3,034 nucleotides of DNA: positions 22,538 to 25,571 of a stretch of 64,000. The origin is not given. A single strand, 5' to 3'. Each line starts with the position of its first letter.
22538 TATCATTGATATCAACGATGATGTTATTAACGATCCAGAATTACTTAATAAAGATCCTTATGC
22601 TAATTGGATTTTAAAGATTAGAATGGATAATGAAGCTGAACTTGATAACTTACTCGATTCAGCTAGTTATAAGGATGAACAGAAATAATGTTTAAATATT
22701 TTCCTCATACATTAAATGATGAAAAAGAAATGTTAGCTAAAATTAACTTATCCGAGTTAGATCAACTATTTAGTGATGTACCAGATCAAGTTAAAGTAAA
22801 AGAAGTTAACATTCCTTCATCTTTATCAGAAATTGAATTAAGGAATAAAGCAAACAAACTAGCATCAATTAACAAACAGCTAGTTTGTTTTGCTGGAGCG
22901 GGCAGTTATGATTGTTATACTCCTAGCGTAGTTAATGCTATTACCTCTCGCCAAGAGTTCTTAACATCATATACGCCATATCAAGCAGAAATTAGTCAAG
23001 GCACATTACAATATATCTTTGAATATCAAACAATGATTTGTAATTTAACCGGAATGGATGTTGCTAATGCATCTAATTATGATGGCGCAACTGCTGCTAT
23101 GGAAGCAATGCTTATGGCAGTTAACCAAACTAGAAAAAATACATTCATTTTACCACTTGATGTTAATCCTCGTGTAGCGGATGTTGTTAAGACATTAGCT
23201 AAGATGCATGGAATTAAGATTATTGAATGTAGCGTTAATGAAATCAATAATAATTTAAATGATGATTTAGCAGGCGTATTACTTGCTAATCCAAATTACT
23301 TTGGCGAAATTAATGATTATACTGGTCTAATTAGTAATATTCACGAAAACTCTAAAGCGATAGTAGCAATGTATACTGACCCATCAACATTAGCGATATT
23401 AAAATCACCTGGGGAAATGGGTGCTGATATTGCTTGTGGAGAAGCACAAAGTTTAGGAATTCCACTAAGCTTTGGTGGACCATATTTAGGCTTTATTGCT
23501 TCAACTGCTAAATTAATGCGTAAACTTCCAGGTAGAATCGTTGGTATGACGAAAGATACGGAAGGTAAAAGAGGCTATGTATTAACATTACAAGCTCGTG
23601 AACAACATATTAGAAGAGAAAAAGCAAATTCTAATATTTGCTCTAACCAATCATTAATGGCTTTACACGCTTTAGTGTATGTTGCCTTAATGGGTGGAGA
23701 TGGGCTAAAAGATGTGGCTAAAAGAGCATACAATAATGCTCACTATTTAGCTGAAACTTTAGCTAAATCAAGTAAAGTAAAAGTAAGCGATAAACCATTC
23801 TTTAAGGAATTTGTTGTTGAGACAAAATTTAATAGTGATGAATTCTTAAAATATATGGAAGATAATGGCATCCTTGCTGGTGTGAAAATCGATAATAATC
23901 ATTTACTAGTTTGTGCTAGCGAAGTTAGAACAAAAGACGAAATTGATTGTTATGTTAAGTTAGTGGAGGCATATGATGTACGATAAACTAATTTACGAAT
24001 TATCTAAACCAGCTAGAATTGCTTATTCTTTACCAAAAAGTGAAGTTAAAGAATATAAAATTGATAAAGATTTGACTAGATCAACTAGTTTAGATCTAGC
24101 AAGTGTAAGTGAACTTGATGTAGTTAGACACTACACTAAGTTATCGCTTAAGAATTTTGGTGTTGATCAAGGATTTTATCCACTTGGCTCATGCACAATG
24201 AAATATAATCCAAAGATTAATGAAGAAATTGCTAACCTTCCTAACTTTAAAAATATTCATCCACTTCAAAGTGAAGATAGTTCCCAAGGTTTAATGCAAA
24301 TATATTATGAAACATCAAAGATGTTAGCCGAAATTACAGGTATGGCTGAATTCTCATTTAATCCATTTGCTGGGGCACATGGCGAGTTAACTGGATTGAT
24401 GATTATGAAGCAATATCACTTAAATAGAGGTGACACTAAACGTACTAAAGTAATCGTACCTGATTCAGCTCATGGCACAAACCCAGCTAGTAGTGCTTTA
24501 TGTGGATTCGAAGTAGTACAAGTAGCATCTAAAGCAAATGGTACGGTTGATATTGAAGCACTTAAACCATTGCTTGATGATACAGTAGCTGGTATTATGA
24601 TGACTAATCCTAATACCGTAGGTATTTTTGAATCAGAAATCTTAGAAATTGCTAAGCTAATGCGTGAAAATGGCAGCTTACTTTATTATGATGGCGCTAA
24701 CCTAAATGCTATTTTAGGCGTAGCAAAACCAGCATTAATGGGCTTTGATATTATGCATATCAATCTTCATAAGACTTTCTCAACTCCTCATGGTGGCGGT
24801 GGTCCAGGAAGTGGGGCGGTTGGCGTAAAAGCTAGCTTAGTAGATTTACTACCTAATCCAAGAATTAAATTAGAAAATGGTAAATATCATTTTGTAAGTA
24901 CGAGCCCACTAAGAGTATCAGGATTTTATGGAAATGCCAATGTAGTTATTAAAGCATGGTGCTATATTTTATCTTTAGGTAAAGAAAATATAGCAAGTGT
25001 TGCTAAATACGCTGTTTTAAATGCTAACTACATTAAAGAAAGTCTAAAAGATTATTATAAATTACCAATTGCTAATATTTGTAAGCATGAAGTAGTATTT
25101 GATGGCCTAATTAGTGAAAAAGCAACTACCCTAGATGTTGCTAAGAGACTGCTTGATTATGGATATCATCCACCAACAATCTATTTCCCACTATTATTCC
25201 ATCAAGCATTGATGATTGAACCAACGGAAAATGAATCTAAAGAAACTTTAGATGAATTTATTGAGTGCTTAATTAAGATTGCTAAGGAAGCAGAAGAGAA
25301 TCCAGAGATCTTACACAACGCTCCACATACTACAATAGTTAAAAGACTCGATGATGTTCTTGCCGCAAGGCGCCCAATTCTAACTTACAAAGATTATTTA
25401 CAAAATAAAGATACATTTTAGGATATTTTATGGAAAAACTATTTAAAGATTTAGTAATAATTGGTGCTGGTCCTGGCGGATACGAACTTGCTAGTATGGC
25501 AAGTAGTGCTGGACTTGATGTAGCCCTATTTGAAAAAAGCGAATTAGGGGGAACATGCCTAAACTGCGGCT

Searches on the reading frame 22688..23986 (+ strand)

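Call 42: search_protein_families(library=pfam, proteins=[window:22688-23986:+], max_evalue=0.00001)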
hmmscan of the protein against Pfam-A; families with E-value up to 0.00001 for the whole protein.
window:22688-23986:+ (432 aa): 1 family
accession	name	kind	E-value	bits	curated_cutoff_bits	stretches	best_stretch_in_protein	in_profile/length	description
PF02347.22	GDC-P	-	6.3e-139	464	26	1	3-421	2-424/429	Glycine cleavage system P-protein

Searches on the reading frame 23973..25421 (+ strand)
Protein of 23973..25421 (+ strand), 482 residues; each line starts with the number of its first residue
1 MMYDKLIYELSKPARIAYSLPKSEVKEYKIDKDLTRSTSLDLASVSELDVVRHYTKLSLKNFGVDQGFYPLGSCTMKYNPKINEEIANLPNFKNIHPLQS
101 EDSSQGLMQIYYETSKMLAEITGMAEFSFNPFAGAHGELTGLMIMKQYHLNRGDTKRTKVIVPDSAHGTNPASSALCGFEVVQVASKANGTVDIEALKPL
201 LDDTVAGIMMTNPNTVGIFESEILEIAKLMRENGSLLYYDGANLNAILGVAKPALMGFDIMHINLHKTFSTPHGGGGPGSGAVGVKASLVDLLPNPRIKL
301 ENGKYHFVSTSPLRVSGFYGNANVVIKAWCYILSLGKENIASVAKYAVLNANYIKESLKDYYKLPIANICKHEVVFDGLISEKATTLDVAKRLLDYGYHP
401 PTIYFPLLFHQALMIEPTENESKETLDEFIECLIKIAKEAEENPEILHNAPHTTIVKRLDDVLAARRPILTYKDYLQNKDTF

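Call 42: search_protein_families(library=pfam, proteins=[window:23973-25421:+], max_evalue=0.00001)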
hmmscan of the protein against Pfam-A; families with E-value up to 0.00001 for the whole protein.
window:23973-25421:+ (482 aa): 2 families
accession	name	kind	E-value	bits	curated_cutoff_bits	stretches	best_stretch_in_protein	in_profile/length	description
PF21478.3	GcvP2_C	-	2.6e-26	92.3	27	1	344-442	2-104/122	Glycine dehydrogenase, C-terminal domain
PF02347.22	GDC-P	-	1.5e-10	41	26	1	39-294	40-284/429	Glycine cleavage system P-protein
